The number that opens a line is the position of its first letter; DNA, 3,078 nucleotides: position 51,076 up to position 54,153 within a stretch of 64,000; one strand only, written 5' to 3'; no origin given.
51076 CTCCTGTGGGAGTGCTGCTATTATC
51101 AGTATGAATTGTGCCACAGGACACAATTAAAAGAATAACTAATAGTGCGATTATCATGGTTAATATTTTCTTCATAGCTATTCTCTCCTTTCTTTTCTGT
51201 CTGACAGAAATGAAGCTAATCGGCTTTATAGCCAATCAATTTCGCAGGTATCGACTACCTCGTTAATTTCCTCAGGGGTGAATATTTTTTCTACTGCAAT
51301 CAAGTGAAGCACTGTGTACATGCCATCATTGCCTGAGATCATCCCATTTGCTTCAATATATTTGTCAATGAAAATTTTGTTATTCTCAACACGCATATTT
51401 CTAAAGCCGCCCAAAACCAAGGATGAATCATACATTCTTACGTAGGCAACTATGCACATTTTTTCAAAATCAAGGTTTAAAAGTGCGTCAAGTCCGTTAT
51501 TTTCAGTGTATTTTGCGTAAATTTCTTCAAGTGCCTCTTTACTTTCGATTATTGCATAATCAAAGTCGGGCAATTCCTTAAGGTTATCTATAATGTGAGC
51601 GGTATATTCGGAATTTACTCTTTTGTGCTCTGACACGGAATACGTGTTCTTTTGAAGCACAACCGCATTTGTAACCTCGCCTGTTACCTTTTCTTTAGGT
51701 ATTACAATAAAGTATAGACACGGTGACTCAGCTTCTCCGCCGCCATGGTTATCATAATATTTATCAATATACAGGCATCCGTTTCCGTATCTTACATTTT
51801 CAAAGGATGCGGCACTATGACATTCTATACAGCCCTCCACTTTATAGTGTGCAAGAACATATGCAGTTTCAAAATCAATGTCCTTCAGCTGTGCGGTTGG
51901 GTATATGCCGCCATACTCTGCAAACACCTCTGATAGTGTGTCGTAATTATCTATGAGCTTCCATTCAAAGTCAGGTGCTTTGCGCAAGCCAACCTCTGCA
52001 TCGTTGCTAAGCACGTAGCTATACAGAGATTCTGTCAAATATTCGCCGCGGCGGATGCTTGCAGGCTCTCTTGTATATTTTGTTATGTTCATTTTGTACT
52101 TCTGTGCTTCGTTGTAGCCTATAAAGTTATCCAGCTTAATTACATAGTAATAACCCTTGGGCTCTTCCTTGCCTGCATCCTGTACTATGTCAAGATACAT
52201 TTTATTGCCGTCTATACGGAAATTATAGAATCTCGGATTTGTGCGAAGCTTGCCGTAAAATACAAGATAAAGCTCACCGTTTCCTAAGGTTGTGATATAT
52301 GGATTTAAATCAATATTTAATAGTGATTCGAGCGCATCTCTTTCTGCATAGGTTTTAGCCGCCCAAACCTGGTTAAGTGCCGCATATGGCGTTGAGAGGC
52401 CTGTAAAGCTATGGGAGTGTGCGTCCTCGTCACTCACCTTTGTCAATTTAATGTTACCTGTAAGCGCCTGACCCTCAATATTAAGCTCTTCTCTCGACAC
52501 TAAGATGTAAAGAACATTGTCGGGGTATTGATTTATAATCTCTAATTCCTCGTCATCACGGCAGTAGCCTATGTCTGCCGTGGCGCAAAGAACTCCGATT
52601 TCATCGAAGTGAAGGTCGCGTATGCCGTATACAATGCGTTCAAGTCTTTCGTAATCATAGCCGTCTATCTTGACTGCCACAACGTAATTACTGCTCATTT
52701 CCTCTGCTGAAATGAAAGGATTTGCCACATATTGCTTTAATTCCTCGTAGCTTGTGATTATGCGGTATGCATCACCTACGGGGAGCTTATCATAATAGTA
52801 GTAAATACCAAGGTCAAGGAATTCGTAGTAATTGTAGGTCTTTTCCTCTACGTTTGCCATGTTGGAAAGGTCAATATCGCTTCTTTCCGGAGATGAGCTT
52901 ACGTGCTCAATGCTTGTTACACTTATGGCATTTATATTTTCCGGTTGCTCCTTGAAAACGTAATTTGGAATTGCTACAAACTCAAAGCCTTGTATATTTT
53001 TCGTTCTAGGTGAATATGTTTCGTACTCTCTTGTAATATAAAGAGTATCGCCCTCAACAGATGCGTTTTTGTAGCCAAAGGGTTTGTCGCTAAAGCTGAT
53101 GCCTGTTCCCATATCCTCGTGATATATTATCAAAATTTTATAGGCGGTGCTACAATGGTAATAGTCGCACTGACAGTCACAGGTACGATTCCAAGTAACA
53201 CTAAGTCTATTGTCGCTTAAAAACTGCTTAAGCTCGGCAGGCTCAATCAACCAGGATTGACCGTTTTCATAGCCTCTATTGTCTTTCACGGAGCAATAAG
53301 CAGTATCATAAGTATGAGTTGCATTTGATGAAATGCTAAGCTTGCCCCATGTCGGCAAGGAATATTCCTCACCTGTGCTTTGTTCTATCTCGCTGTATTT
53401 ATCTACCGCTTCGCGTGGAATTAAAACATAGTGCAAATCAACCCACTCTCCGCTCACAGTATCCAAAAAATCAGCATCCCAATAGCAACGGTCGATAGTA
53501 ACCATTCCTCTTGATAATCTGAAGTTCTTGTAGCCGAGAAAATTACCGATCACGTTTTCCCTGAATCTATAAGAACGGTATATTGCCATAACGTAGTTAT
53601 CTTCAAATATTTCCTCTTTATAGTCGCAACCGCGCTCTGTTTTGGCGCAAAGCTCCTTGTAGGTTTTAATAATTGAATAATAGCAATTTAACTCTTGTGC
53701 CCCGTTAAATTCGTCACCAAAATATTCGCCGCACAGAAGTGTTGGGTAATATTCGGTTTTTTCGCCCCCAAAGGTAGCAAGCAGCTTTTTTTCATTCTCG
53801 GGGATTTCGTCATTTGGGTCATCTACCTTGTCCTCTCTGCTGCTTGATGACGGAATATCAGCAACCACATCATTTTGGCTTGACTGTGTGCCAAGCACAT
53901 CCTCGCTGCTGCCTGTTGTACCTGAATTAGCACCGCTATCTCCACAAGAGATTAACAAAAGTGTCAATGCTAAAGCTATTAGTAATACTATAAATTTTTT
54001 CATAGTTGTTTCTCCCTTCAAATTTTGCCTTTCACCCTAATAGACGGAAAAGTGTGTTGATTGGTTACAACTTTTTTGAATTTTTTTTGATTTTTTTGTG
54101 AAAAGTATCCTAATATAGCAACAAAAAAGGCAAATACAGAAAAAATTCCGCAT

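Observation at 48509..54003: Two adjacent ~900-aa paralogous lipoproteins, each a six-fold tandem array of one uncharacterised module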

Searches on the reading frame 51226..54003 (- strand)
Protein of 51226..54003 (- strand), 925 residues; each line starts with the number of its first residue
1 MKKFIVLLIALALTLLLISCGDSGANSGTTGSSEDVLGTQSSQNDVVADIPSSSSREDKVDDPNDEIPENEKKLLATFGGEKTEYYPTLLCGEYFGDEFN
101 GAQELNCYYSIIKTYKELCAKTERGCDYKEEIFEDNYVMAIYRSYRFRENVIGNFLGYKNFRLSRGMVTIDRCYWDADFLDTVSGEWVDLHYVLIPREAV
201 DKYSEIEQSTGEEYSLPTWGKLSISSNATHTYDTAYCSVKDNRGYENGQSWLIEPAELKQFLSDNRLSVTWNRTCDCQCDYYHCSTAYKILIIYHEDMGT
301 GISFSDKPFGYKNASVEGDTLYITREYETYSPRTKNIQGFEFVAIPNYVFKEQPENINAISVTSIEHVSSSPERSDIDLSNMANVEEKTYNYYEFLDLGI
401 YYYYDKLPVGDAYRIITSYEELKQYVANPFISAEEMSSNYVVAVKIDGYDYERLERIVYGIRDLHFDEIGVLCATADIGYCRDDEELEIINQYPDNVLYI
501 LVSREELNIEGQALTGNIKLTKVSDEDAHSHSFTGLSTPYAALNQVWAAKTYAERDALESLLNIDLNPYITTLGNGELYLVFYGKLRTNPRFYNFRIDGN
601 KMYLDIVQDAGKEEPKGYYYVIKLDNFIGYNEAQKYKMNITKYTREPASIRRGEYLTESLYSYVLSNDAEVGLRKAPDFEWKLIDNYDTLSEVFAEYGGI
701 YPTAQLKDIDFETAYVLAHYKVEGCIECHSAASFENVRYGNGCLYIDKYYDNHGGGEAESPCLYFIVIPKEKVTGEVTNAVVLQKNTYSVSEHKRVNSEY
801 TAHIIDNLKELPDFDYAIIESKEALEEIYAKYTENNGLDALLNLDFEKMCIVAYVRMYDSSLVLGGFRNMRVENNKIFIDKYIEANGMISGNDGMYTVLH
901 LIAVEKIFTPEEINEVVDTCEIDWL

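Call 3: search_protein_families(library=pfam, proteins=[window:51226-54003:-], max_evalue=10)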
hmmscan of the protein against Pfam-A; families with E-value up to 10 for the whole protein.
window:51226-54003:- (925 aa): 0 families

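Call 5: find_homologous_proteins(query=window:51226-54003:-)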
Query window:51226-54003:- (925 aa): 6 proteins with E <= 0.001 among 8000 candidates.
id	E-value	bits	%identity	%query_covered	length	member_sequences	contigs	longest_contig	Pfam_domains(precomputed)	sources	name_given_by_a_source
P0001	0.0e+0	2033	95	100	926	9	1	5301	-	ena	-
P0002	0.0e+0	1800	85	100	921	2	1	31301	-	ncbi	-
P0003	0.0e+0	1480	69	100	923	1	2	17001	-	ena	-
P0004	0.0e+0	1403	67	100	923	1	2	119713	-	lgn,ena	-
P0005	4.1e-183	629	53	59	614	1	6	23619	-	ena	-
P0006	1.2e-165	571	39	85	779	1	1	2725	-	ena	-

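Call 13: search_protein_families(library=ncbifam, proteins=[window:51226-54003:-], max_evalue=10)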
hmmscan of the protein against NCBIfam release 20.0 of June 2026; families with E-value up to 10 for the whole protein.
window:51226-54003:- (925 aa): 3 families
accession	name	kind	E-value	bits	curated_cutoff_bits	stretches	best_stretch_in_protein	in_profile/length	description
NF033596.1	denti_PrcB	equivalog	0.018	14.9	125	1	779-853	44-113/176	dentilisin complex subunit PrcB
NF050142.1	PG1828_fam_lipo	equivalog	0.18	12.5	50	1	1-32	1-32/59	PG1828 family lipoprotein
NF047847.2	SS_mature_LptM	equivalog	1.7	8.8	27.7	1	1-21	1-21/31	LPS translocon maturation chaperone LptM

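Call 14: search_solved_structures(query=A1, max_evalue=10)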
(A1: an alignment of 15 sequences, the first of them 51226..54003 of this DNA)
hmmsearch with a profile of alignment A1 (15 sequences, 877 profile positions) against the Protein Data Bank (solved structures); distinct sequences matched with E-value up to 10: 2.
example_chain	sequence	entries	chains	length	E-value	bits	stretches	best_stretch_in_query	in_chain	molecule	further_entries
8qq1_C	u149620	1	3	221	0.64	11.3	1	541-609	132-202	Oxidoreductase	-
2yp6_A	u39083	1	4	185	1.1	10.5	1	1-42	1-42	THIOREDOXIN FAMILY PROTEIN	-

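Call 15: find_related_loci(query=A1, collection=genome_contigs, flank=10000)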
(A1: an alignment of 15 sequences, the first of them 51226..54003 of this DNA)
Query A1 (925 aa) in genome_contigs; peptide patterns used: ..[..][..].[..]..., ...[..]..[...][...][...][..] (x = any residue, [..] = any of these).
33 stretches matched a pattern, but none encodes a relative of the query by tblastn (E <= 1e-3).

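Call 16: find_encoding_contigs(protein=P0004, flank=10000, max_places=3)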
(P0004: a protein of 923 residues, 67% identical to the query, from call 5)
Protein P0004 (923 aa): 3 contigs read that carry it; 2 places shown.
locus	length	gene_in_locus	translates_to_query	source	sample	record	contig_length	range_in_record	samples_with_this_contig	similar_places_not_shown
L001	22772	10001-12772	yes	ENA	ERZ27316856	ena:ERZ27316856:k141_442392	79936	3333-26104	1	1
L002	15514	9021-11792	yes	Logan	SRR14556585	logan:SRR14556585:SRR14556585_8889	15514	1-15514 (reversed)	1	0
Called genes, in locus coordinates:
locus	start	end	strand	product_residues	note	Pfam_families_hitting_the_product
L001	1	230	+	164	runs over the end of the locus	PF00694:Aconitase_C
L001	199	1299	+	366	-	PF00180:Iso_dh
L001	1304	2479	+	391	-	PF05673:DUF815, PF20720:nSTAND3 (faint), PF13191:AAA_16 (faint), PF00004:AAA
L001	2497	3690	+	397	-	PF00291:PALP, PF01842:ACT (weak)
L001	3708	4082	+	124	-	PF01042:Ribonuc_L-PSP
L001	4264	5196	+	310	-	PF02645:DegV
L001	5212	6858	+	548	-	PF02734:Dak2, PF21645:FakA-like_M, PF13684:FakA-like_C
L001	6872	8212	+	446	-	PF13347:MFS_2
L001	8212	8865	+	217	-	PF01553:Acyltransferase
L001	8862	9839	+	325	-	PF00561:Abhydrolase_1 (weak), PF12146:Hydrolase_4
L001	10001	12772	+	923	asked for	-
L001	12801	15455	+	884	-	-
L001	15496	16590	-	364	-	PF01926:MMR_HSR1, PF02421:FeoB_N, PF06071:YchF-GTPase_C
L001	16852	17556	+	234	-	PF00072:Response_reg, PF00486:Trans_reg_C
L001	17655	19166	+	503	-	PF00672:HAMP, PF00512:HisKA, PF02518:HATPase_c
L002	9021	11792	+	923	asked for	-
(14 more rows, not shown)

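Call 20: predict_structure(alignment_id=A1)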
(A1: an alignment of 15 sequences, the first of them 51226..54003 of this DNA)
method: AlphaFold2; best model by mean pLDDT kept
length: 925 residues; sequences in the alignment: 15
mean_pLDDT: 70.6   pTM: 0.42
mean pLDDT of the five models: 70.6, 70.5, 70.0, 68.3, 65.4
residues with pLDDT >= 90: 76; 70-90: 498; 50-70: 202; < 50: 149
segments of 3 or more residues with pLDDT < 50: 16-71, 147-152, 180-186, 211-215, 274-276, 300-306, 331-335, 376-380, 482-494, 653-658, 752-757, 786-800, 886-893
pLDDT, mean of each block of 10 residues (from residue 1): 68 52 25 22 24 28 29 70 82 82 77 86 80 88 61 68 77 66 53 85 57 58 74 75 76 83 78 53 69 74 49 85 78 58 84 69 77 54 83 76 76 90 68 84 82 68 90 84 37 61 89 91 76 59 79 76 78 73 85 86 87 77 76 77 82 48 81 85 92 88 73 89 73 68 71 54 88 79 50 32 75 88 88 72 75 82 57 68 53 65 72 76 49
secondary structure, 60 per line:
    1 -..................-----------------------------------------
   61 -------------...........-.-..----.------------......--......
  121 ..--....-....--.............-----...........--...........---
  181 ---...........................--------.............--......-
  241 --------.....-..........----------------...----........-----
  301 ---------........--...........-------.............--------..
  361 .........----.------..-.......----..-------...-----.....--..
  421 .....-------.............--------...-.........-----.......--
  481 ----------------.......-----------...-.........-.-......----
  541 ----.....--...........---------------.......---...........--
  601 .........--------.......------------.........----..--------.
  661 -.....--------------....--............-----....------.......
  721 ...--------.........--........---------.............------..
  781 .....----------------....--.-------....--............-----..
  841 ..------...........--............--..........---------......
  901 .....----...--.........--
elements in order (helices of 4 or more, strands of 3 or more residues): H2-19 E74-84 E107-112 H115-121 H130-133 E136-148 E154-164 E167-177 E184-196 H197-210 E219-231 E234-239 E249-253 H255-264 E288-295 E310-317 E320-330 E338-346 H347-350 E359-369 E384-390 E412-416 H419-425 H433-438 E439-445 E458-466 E472-478 E497-503 E515-517 E519-524 E531-536 E545-549 H552-562 E578-584 E588-598 E601-609 E618-624 E637-645 E662-666 E681-684 H687-698 H704-707 E714-723 E732-740 E743-750 E760-769 E779-785 E802-805 E816-819 H822-832 H839-842 E849-859 E862-873 E876-885 E895-905 E915-923

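Call 21: search_protein_representatives(alignment_id=A1)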
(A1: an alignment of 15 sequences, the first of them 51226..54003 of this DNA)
Query: 15 sequences, 877 profile positions. Proteins with E-value up to 0.001 (for the whole library): 161; up to 1e-10: 90; up to 1e-30: 19. The best 150 are listed.
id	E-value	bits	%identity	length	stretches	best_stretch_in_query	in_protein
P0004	0.0e+00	1307.5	-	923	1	1-876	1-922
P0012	0.0e+00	1237.7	-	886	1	1-875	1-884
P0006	1.1e-281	953.4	-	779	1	1-740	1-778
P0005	3.4e-239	812.9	-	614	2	332-877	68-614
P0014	4.0e-203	693.5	-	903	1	17-873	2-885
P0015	4.6e-203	693.4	-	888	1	1-872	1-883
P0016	1.4e-201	688.5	-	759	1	1-739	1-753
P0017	1.2e-188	645.7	-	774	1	1-744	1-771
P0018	2.8e-178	611.3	-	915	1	1-869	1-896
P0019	2.8e-146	505.5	-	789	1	1-738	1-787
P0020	6.8e-142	491.0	-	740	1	1-742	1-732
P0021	2.1e-54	201.5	-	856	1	39-870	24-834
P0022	2.4e-52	194.7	-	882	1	1-865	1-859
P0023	8.6e-51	189.6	-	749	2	312-870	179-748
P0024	4.9e-47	177.1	-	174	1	1-121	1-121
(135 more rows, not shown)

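Call 24: fold_search(model_id=the predicted structure, library=pdb)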
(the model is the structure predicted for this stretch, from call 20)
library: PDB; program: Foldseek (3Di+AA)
matches with E <= 10: 490; with E <= 0.001: 0
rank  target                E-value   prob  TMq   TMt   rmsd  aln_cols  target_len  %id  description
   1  2gvh_B                5.3e-02  0.03  0.04  0.08  23.8       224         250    8  Crystal structure of Acyl-CoA hydrolase (15159470) from AGROBACTERIUM TUMEFACIENS at 2.65 A resolution (released 2006-05-30)
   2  7ucj_DD               6.6e-02  0.12  0.06  0.16  16.5       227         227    8  Mammalian 80S translation initiation complex with mRNA and Harringtonine (released 2022-06-01)
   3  8k53_A                6.6e-02  0.01  0.04  0.05  40.6       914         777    8  Structure of the Dimeric Human CNTN2 Ig 1-6-FNIII 1-2 Domain in an Asymmetric State (released 2023-12-06)
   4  7old_SD               8.7e-02  0.08  0.06  0.15  23.8       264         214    8  Thermophilic eukaryotic 80S ribosome at pe/E (TI)-POST state (released 2022-01-26)
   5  1qm4_A                1.2e-01  0.05  0.04  0.08  21.5       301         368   10  Methionine Adenosyltransferase Complexed with a L-Methionine Analogue (released 2000-09-21)
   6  3j6x_S3               1.4e-01  0.10  0.06  0.17  24.0       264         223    9  S. cerevisiae 80S ribosome bound with Taura syndrome virus (TSV) IRES, 5 degree rotation (Class II) (released 2014-06-11)
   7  7lo2_A                1.4e-01  0.04  0.04  0.08  31.6       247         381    7  S-adenosylmethionine synthetase cocrystallized with CTP (released 2021-03-31)
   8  3og2_A                1.7e-01  0.04  0.06  0.06  24.1       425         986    9  Native crystal structure of Trichoderma reesei beta-galactosidase (released 2011-03-16)
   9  2gvh_C                1.8e-01  0.03  0.06  0.12  15.2       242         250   10  Crystal structure of Acyl-CoA hydrolase (15159470) from AGROBACTERIUM TUMEFACIENS at 2.65 A resolution (released 2006-05-30)
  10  6c07_C                1.8e-01  0.02  0.03  0.08  33.0       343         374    9  Crystal Structure of S-Adenosylmethionine synthetase (MetK/Mat) from Cryptosporidium parvum (released 2019-01-16)
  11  7sqr_A                1.8e-01  0.02  0.05  0.06  22.0       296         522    6  201phi2-1 Chimallin localized tetramer reconstruction (released 2022-07-27)
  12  7sqq_A                1.8e-01  0.02  0.05  0.05  22.0       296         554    6  201Phi2-1 Chimallin Cubic (O, 24mer) assembly (released 2022-07-27)
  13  5a2q_D                2.5e-01  0.08  0.06  0.14  12.7       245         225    5  Structure of the HCV IRES bound to the human ribosome (released 2015-07-15)
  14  6sw5_B                2.7e-01  0.06  0.04  0.09  22.7       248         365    9  Crystal structure of the human S-adenosylmethionine synthetase 1 (ligand-free form) (released 2020-06-17)
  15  5t89_Y                2.7e-01  0.01  0.04  0.06  45.8       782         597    7  Crystal structure of VEGF-A in complex with VEGFR-1 domains D1-6 (released 2017-02-01)
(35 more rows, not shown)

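Call 28: search_protein_families(library=pfam, alignment_id=A3, max_evalue=0.01)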
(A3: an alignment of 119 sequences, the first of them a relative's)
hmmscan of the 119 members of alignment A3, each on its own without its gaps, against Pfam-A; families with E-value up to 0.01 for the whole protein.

A. member 1, P0046 (204 aa): 2 families
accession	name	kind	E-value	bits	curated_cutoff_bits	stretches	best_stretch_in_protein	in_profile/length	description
PF16339.10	DUF4969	-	0.0016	19.2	31.4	1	2-54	3-55/79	Domain of unknown function (DUF4969)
PF19020.6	Ta1207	-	0.0053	16.3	26.3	1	80-140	56-114/277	Ta1207 family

B. families by the number of members that match (of 119 scanned): 11 families
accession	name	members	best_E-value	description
PF21827.1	New_glue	19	2e-05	New glue protein family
PF11213.13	DUF3006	1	4.1e-06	Protein of unknown function (DUF3006)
PF05887.16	Trypan_PARP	1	0.00017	Procyclic acidic repetitive protein (PARP)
PF03413.25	PepSY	1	0.00024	Peptidase propeptide and YPEB domain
PF01456.22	Mucin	1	0.0015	Mucin-like glycoprotein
PF16339.10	DUF4969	1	0.0016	Domain of unknown function (DUF4969)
PF10513.14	EPL1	1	0.0019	Enhancer of polycomb-like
PF19020.6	Ta1207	1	0.0053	Ta1207 family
PF22251.1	PFF1_TM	1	0.0057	Vacuolar membrane protease, transmembrane domain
PF16342.10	DUF4972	1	0.0079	Domain of unknown function (DUF4972)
PF08194.17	DIM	1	0.0095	DIM protein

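Call 45: search_protein_families(library=pfam, alignment_id=A3, max_evalue=10)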
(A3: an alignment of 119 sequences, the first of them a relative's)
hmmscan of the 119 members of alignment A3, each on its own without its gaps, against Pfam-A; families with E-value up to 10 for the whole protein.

A. member 1, P0046 (204 aa): 4 families
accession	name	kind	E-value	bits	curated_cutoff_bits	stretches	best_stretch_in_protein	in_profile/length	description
PF16339.10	DUF4969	-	0.0016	19.2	31.4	1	2-54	3-55/79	Domain of unknown function (DUF4969)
PF19020.6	Ta1207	-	0.0053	16.3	26.3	1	80-140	56-114/277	Ta1207 family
PF07172.16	GRP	-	0.086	13.9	30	1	2-81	4-60/90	Glycine rich protein family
PF09716.15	ETRAMP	-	0.16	12.4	29.1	1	3-38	5-42/81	Malarial early transcribed membrane protein (ETRAMP)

B. families by the number of members that match (of 119 scanned): 106 families (the first 25 are shown)
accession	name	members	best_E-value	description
PF21827.1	New_glue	35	2e-05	New glue protein family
PF20205.3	DUF6567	9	0.053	Family of unknown function (DUF6567)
PF09716.15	ETRAMP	8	0.028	Malarial early transcribed membrane protein (ETRAMP)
PF01456.22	Mucin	7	0.0015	Mucin-like glycoprotein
PF16339.10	DUF4969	7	0.0016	Domain of unknown function (DUF4969)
PF14851.11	FAM176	7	0.023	FAM176 family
PF07172.16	GRP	6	0.086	Glycine rich protein family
PF08139.17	LPAM_1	6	1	Prokaryotic membrane lipoprotein lipid attachment site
PF22251.1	PFF1_TM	4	0.0057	Vacuolar membrane protease, transmembrane domain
PF25184.1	YxzE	4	0.019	YxzE-like putative bacteriocin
PF06237.18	SLC52_ribofla_tr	4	0.13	Solute carrier family 52, riboflavin transporter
PF23379.1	DUF7096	4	0.15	Domain of unknown function (DUF7096)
PF24871.1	Piezo_TM1-24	4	0.16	Piezo TM1-24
PF05887.16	Trypan_PARP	2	0.00017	Procyclic acidic repetitive protein (PARP)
PF16342.10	DUF4972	2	0.0079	Domain of unknown function (DUF4972)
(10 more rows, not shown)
